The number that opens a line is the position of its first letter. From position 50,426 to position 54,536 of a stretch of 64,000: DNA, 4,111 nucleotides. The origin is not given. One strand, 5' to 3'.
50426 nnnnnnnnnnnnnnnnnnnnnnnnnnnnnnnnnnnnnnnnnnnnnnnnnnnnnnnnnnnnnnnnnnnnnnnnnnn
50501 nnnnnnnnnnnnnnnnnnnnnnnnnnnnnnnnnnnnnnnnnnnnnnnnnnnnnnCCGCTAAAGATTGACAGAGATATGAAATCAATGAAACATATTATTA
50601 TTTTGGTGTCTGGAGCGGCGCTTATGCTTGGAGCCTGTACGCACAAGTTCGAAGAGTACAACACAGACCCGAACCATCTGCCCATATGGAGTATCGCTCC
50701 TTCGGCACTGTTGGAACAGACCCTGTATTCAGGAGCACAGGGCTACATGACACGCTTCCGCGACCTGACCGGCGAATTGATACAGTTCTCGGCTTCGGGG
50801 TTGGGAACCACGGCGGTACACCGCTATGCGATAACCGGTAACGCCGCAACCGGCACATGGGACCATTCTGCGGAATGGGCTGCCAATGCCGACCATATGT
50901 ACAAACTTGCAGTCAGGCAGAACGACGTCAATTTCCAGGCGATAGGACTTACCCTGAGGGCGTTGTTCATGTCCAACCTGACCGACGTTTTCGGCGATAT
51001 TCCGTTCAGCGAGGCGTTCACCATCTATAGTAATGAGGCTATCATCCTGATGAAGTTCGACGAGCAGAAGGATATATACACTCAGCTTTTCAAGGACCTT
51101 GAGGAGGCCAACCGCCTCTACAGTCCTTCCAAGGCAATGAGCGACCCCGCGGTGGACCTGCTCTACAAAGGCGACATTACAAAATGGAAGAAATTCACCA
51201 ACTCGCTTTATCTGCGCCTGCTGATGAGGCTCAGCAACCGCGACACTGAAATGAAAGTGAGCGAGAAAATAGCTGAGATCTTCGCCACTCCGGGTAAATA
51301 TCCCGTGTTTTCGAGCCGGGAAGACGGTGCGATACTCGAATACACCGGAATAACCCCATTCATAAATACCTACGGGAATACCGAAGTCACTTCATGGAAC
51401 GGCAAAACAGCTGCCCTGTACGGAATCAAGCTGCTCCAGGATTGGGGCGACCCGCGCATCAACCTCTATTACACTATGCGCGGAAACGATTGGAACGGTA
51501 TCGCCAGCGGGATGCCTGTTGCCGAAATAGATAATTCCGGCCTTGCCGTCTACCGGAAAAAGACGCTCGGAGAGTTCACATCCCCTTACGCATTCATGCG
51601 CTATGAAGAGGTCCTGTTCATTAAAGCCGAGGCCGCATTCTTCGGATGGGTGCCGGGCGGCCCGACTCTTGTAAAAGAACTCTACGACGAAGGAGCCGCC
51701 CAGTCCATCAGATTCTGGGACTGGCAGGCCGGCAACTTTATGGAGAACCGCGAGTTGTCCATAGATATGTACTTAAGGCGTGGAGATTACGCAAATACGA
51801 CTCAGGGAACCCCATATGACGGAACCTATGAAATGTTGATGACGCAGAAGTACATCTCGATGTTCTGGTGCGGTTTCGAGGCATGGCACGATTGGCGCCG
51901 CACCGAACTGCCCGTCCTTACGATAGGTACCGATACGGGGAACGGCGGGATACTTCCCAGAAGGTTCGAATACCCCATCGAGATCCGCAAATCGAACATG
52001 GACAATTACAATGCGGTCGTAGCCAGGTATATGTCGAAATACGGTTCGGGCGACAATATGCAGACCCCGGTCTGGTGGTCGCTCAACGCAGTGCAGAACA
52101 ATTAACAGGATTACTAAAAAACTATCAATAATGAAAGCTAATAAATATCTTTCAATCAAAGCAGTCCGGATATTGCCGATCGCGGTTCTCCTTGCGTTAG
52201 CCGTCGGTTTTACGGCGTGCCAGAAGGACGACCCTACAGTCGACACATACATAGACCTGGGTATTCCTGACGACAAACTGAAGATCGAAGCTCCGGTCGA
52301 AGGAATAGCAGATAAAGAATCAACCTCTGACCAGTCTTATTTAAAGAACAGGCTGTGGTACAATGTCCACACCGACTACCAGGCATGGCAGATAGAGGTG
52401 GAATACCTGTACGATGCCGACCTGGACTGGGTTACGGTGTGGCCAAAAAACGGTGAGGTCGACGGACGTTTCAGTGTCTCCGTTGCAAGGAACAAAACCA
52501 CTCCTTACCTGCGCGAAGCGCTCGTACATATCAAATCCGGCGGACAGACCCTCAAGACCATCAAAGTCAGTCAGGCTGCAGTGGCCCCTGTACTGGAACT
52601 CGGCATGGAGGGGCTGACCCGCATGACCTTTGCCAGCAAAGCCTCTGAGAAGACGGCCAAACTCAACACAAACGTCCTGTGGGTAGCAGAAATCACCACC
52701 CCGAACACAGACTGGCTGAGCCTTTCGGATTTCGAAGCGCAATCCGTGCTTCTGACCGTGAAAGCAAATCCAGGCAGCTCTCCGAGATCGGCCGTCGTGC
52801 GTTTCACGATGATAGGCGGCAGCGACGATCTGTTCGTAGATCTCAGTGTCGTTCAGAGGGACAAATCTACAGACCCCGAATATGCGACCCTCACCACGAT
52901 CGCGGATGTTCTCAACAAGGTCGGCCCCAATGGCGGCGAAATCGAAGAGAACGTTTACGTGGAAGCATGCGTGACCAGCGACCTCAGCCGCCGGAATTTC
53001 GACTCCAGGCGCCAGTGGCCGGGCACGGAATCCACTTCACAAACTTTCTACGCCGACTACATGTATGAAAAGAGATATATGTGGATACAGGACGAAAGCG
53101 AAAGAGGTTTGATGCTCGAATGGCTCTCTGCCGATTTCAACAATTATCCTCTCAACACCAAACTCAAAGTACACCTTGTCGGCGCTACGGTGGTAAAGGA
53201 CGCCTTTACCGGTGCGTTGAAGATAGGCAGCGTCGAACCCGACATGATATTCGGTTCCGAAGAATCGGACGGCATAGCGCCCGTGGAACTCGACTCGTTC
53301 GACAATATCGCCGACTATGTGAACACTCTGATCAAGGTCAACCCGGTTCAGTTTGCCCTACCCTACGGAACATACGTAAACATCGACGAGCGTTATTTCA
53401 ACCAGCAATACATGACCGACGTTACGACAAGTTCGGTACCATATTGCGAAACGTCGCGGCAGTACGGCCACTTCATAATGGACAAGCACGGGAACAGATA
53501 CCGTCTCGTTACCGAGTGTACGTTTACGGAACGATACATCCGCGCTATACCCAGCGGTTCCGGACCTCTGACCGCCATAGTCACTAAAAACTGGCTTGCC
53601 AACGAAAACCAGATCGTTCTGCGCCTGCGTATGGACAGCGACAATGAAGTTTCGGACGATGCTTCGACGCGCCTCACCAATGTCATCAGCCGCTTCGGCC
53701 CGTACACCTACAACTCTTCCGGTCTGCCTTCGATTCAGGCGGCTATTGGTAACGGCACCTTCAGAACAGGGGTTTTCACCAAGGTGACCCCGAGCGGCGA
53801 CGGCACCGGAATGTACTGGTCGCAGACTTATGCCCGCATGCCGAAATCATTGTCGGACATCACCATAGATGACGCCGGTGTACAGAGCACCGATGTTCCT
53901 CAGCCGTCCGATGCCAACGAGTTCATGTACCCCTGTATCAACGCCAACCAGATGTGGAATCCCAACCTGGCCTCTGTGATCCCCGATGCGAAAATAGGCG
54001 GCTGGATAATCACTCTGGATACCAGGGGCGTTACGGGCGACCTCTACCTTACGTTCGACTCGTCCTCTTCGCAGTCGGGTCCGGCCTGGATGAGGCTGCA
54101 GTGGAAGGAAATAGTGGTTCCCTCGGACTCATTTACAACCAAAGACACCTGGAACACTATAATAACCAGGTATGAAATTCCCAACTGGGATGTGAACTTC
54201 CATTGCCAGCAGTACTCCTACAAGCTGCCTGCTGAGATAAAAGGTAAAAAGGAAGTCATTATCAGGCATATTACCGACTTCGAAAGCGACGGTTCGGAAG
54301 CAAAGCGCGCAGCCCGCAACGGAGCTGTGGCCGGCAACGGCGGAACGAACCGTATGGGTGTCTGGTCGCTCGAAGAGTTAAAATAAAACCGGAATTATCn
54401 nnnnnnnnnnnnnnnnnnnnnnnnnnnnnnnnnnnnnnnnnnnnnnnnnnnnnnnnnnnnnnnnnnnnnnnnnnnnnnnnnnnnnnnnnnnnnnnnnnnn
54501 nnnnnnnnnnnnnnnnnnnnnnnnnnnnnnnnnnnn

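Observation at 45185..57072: PUL without any glycoside hydrolase, headed by a surface metallophosphoesterase: candidate phosphoester (nucleic acid / phosphoglycan / organophosphate) acquisition locus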

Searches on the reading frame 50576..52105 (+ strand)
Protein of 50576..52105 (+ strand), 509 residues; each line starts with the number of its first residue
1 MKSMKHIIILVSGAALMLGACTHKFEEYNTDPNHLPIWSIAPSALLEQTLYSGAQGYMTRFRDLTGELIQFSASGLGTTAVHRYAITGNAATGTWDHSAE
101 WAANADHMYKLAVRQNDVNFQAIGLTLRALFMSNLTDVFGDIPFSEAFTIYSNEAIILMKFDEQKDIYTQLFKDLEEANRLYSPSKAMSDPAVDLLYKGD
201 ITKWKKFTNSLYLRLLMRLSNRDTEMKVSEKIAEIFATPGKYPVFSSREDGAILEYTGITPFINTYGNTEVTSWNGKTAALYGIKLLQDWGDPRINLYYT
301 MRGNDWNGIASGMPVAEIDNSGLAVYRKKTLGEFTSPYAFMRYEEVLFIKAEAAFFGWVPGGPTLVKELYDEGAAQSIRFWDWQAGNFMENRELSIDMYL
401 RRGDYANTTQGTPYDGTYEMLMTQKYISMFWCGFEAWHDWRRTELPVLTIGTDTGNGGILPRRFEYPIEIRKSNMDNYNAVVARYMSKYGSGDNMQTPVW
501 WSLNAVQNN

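Call 3: search_protein_families(library=pfam, proteins=[window:50576-52105:+], max_evalue=0.01)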
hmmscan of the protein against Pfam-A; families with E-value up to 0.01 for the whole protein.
window:50576-52105:+ (509 aa): 2 families
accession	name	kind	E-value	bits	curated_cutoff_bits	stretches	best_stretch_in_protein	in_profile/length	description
PF12771.13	SusD-like_2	-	7e-88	295.7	27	1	39-467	6-415/415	Starch-binding associating with outer membrane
PF12741.13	SusD-like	-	1.7e-53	182.9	27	1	82-501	70-494/495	Susd and RagB outer membrane lipoprotein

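Call 9: search_protein_families(library=ncbifam, proteins=[window:50576-52105:+], max_evalue=0.01)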
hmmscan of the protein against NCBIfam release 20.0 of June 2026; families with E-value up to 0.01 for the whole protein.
window:50576-52105:+ (509 aa): 0 families

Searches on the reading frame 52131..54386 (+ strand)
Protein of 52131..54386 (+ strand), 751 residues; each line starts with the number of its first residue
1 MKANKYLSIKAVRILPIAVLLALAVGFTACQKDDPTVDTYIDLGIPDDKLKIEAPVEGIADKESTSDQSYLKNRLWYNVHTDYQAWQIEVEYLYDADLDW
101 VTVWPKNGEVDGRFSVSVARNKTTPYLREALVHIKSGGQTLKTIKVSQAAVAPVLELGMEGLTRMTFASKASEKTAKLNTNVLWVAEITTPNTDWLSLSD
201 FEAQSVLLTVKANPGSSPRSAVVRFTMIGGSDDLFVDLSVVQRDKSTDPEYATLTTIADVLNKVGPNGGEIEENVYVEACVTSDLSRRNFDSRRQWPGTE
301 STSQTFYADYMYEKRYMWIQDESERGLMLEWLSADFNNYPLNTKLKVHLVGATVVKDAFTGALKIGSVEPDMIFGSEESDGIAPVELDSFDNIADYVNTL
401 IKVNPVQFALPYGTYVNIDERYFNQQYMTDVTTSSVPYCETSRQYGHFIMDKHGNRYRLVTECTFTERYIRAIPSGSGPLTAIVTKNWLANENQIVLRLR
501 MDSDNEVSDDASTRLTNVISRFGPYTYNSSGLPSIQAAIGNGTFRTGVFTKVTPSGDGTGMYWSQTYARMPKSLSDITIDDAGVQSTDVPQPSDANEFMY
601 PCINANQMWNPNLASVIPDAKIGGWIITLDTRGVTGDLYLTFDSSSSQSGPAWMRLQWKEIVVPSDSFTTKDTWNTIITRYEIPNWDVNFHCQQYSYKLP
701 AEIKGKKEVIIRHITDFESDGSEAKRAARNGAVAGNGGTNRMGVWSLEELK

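Call 3: search_protein_families(library=pfam, proteins=[window:52131-54386:+], max_evalue=0.01)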
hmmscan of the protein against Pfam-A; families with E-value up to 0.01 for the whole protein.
window:52131-54386:+ (751 aa): 3 families
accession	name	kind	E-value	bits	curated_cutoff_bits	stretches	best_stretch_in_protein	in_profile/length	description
PF13004.13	BACON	-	4e-15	56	25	2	188-242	4-60/61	Putative binding domain, N-terminal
PF18942.5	DUF5689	-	2e-11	44.6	28.6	1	318-500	46-214/217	Family of unknown function (DUF5689)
PF19190.6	BACON_2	-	7.3e-06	26.3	25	0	88-149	31-92/94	Viral BACON domain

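Call 9: search_protein_families(library=ncbifam, proteins=[window:52131-54386:+], max_evalue=0.01)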
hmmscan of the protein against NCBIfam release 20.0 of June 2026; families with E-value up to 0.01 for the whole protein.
window:52131-54386:+ (751 aa): 1 family
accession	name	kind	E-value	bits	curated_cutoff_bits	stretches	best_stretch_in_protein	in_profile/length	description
NF052645.1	lipo_M949_1556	subfamily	2.6e-07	29.8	475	1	382-498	170-268/457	M949_1556 family lipoprotein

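Call 20: search_solved_structures(query=window:52131-54386:+, max_evalue=1)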
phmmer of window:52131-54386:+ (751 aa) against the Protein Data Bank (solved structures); distinct sequences matched with E-value up to 1: 1.
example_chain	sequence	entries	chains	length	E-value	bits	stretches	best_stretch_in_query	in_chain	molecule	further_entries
9o17_AM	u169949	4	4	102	0.62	11.5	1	543-596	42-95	Small ribosomal subunit protein uS10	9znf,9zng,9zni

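Call 25: find_homologous_proteins(query=window:52131-54386:+, max_evalue=0.001)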
Query window:52131-54386:+ (751 aa): 8 proteins with E <= 0.001 among 8000 candidates.
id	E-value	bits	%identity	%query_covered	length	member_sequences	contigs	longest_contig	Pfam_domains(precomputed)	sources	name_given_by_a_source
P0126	0.0e+0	1727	100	100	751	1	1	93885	PF19190.7,PF13004.14,PF18942.6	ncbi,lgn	-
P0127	0.0e+0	1276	73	100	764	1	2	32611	PF13004.14,PF18942.6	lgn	-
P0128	0.0e+0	1024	61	100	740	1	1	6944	PF13004.14,PF18942.6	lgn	-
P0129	1.9e-263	894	54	100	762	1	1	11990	PF13004.14,PF18942.6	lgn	-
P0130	2.0e-136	474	37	99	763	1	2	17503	PF13004.14,PF18942.6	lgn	-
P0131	2.2e-124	435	36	96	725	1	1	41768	PF13004.14,PF18942.6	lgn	-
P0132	4.3e-84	301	32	89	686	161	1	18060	PF13004.14,PF18942.6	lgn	-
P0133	2.4e-79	286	31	89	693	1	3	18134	PF13004.14,PF18942.6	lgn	-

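Call 26: find_encoding_contigs(protein=P0131, flank=10000, max_places=3)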
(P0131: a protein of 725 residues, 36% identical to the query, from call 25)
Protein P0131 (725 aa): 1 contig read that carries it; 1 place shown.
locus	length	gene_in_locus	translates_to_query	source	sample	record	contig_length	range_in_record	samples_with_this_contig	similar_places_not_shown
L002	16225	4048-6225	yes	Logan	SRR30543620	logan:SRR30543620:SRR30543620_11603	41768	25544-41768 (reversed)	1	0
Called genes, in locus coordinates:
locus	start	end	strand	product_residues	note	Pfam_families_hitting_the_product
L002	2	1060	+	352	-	?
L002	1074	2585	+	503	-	PF12771:SusD-like_2, PF12741:SusD-like, PF14322:SusD-like_3 (faint), PF12741:SusD-like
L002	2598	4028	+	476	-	PF16371:MetallophosN, PF00149:Metallophos, PF16370:MetallophosC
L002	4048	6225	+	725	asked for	PF13004:BACON (faint), PF18942:DUF5689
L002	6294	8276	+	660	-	PF16371:MetallophosN, PF00149:Metallophos, PF16370:MetallophosC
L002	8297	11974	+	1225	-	PF19190:BACON_2 (faint), PF13004:BACON (weak)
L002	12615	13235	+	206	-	PF02357:NusG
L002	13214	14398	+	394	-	PF00953:Glycos_transf_4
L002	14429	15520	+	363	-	PF01370:Epimerase, PF04321:RmlD_sub_bind, PF16363:GDP_Man_Dehyd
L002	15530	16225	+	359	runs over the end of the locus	PF01370:Epimerase, PF04321:RmlD_sub_bind (weak), PF16363:GDP_Man_Dehyd (faint)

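Call 27: find_encoding_contigs(protein=P0132, flank=10000, max_places=3)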
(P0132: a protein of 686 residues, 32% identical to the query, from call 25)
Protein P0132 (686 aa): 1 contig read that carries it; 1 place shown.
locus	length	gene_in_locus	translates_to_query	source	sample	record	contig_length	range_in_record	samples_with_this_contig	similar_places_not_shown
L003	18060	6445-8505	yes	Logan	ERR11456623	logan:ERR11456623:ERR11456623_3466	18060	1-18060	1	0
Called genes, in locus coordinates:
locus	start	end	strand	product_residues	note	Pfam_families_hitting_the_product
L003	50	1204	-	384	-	-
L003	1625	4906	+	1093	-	PF13620:CarboxypepD_reg (weak), PF13715:CarbopepD_reg_2, PF07715:Plug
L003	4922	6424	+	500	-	PF12771:SusD-like_2, PF12741:SusD-like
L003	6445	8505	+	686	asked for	PF13004:BACON (faint), PF18942:DUF5689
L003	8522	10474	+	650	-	PF16371:MetallophosN, PF00149:Metallophos (weak), PF16370:MetallophosC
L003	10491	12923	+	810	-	-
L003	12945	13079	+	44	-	-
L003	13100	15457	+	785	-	-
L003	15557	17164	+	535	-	PF00884:Sulfatase, PF01663:Phosphodiest (faint), PF16347:SGSH_C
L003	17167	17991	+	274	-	PF02265:S1-P1_nuclease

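Call 28: find_encoding_contigs(protein=P0130, flank=10000, max_places=3)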
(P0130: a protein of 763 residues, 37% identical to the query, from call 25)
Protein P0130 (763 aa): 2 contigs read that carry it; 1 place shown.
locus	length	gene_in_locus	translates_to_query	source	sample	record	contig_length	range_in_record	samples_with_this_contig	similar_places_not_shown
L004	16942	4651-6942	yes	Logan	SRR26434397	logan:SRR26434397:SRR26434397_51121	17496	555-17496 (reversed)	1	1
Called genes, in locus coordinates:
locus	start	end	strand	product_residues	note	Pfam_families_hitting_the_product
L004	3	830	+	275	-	?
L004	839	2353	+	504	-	PF12771:SusD-like_2, PF12741:SusD-like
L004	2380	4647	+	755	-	PF16371:MetallophosN, PF00149:Metallophos (weak), PF16370:MetallophosC, PF03009:GDPD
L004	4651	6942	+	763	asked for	PF13004:BACON (faint), PF18942:DUF5689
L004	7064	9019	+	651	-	PF16371:MetallophosN, PF00149:Metallophos, PF16370:MetallophosC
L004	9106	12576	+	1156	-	PF13004:BACON, PF19190:BACON_2 (weak)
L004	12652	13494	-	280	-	PF00459:Inositol_P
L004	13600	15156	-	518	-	PF01055:Glyco_hydro_31_2nd, PF21365:Glyco_hydro_31_3rd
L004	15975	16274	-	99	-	-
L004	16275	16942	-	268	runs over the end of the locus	-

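Call 62: search_protein_families(library=pfam, proteins=[L003:10491-12923:+, L003:13100-15457:+], max_evalue=0.001)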
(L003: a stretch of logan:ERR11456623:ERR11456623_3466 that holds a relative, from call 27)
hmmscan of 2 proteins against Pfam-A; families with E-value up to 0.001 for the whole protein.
L003:10491-12923:+ (810 aa): 2 families
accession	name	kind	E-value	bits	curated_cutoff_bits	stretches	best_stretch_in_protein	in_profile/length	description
PF13004.13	BACON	-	2.9e-05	24.4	25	1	68-121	4-60/61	Putative binding domain, N-terminal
PF00041.27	fn3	-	0.00031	21.3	25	1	524-587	10-72/84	Fibronectin type III domain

L003:13100-15457:+ (785 aa): 0 families

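Call 63: predict_structure(alignment_id=A2)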
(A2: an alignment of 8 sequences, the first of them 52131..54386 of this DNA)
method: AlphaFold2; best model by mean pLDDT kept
length: 751 residues; sequences in the alignment: 8
mean_pLDDT: 68.6   pTM: 0.64
mean pLDDT of the five models: 68.6, 66.9, 65.6, 64.3, 60.5
residues with pLDDT >= 90: 113; 70-90: 306; 50-70: 131; < 50: 201
segments of 3 or more residues with pLDDT < 50: 1-41, 291-312, 419-442, 463-472, 529-533, 541-599, 611-622, 666-671, 719-722, 731-736
pLDDT, mean of each block of 10 residues (from residue 1): 31 37 34 39 52 81 55 66 72 67 76 75 78 80 84 79 79 85 89 90 88 89 87 84 87 94 87 92 65 36 33 72 92 79 91 77 80 90 92 91 89 57 41 37 68 85 42 74 76 75 77 85 58 51 41 36 41 43 41 47 55 41 64 87 76 82 54 77 66 82 84 66 58 52 81 82
secondary structure, 60 per line:
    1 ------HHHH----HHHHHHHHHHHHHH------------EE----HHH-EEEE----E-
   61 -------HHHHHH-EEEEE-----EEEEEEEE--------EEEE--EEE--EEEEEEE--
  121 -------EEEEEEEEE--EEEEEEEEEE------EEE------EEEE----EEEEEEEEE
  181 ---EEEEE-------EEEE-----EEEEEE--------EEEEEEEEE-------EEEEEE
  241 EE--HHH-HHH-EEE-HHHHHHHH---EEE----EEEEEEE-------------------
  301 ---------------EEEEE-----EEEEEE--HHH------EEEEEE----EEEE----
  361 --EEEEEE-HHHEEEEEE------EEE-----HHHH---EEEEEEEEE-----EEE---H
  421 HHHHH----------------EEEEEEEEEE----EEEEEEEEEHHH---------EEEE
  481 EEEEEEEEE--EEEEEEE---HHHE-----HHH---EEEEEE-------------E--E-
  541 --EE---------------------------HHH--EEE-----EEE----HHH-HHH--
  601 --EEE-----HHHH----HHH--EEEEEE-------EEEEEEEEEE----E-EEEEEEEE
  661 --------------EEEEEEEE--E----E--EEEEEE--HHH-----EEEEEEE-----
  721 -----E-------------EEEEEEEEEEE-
elements in order (helices of 4 or more, strands of 3 or more residues): H7-10 H15-28 E51-54 H68-73 E75-79 E85-92 E101-104 E107-109 E112-118 E128-136 E139-148 E155-157 E164-167 E172-180 E184-188 E196-199 E205-210 E219-227 E235-242 E253-255 H257-264 E268-270 E275-281 E316-320 E326-331 E343-348 E353-356 E363-368 E373-378 E385-387 H393-396 E400-408 E414-416 H420-425 E442-451 E456-464 E477-489 E492-498 E517-522 E577-579 E585-587 E603-605 H611-614 E624-629 E637-646 E653-660 E675-682 E693-698 E709-715 E740-750

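Call 66: fold_search(model_id=the predicted structure, library=pdb)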
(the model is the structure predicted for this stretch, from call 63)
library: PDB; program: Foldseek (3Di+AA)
matches with E <= 10: 1589; with E <= 0.001: 208
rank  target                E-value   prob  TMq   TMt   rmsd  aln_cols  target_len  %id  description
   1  9ijj_O                3.3e-10  1.00  0.12  0.08  47.2       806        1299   10  In situ structure of the central apparatus in mouse sperm axoneme. (released 2025-06-04)
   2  9ijj_4I               1.6e-08  1.00  0.14  0.04  57.5       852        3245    9  In situ structure of the central apparatus in mouse sperm axoneme. (released 2025-06-04)
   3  9ijj_h                1.6e-08  1.00  0.14  0.08  34.5       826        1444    8  In situ structure of the central apparatus in mouse sperm axoneme. (released 2025-06-04)
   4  7som_D                3.2e-08  0.99  0.14  0.08  33.4       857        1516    9  Ciliary C2 central pair apparatus isolated from Chlamydomonas reinhardtii (released 2022-04-13)
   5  7sqc_2B               5.0e-08  1.00  0.15  0.15  19.7       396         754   11  Ciliary C1 central pair apparatus isolated from Chlamydomonas reinhardtii (released 2022-04-13)
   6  9ijj_4K               1.5e-07  1.00  0.13  0.20  28.8       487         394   11  In situ structure of the central apparatus in mouse sperm axoneme. (released 2025-06-04)
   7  9ijj_4G               1.5e-07  0.98  0.14  0.03  59.1       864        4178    9  In situ structure of the central apparatus in mouse sperm axoneme. (released 2025-06-04)
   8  7sqc_F0               2.1e-07  1.00  0.15  0.28  22.4       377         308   12  Ciliary C1 central pair apparatus isolated from Chlamydomonas reinhardtii (released 2022-04-13)
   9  7sqc_M1               2.4e-07  1.00  0.12  0.16  13.7       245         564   10  Ciliary C1 central pair apparatus isolated from Chlamydomonas reinhardtii (released 2022-04-13)
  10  9ijj_4J               4.2e-07  1.00  0.12  0.12  27.6       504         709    9  In situ structure of the central apparatus in mouse sperm axoneme. (released 2025-06-04)
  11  7sqc_F1               4.7e-07  1.00  0.13  0.19  10.2       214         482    9  Ciliary C1 central pair apparatus isolated from Chlamydomonas reinhardtii (released 2022-04-13)
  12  7sqc_T0               9.0e-07  0.97  0.10  0.13  31.6       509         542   11  Ciliary C1 central pair apparatus isolated from Chlamydomonas reinhardtii (released 2022-04-13)
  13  6dms                  1.0e-06  1.00  0.12  0.13   8.4       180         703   10  Endo-fucoidan hydrolase MfFcnA4_H294Q from glycoside hydrolase family 107 (released 2018-10-03)
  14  9ijj_4H               1.8e-06  0.92  0.13  0.04  58.9       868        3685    8  In situ structure of the central apparatus in mouse sperm axoneme. (released 2025-06-04)
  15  7sqc_O1               1.9e-06  1.00  0.10  0.11  12.2       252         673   10  Ciliary C1 central pair apparatus isolated from Chlamydomonas reinhardtii (released 2022-04-13)
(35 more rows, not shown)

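Call 78: find_related_loci(query=A2, collection=metagenome_contigs, flank=10000)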
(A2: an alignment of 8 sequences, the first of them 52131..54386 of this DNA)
Query A2 (751 aa) in metagenome_contigs; peptide patterns used: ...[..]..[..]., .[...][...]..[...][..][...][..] (x = any residue, [..] = any of these).
161 stretches matched a pattern; 4 encode a relative of the query (tblastn E <= 1e-3); 4 distinct loci.
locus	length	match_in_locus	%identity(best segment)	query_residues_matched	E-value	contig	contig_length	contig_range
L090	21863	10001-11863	32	77-744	4e-91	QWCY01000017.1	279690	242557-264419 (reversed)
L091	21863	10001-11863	32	77-744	1e-89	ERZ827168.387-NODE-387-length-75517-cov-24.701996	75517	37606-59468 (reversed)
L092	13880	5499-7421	31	43-744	4e-89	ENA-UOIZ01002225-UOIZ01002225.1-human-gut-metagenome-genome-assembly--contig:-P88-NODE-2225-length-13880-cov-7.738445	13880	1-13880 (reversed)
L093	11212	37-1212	33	335-744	4e-57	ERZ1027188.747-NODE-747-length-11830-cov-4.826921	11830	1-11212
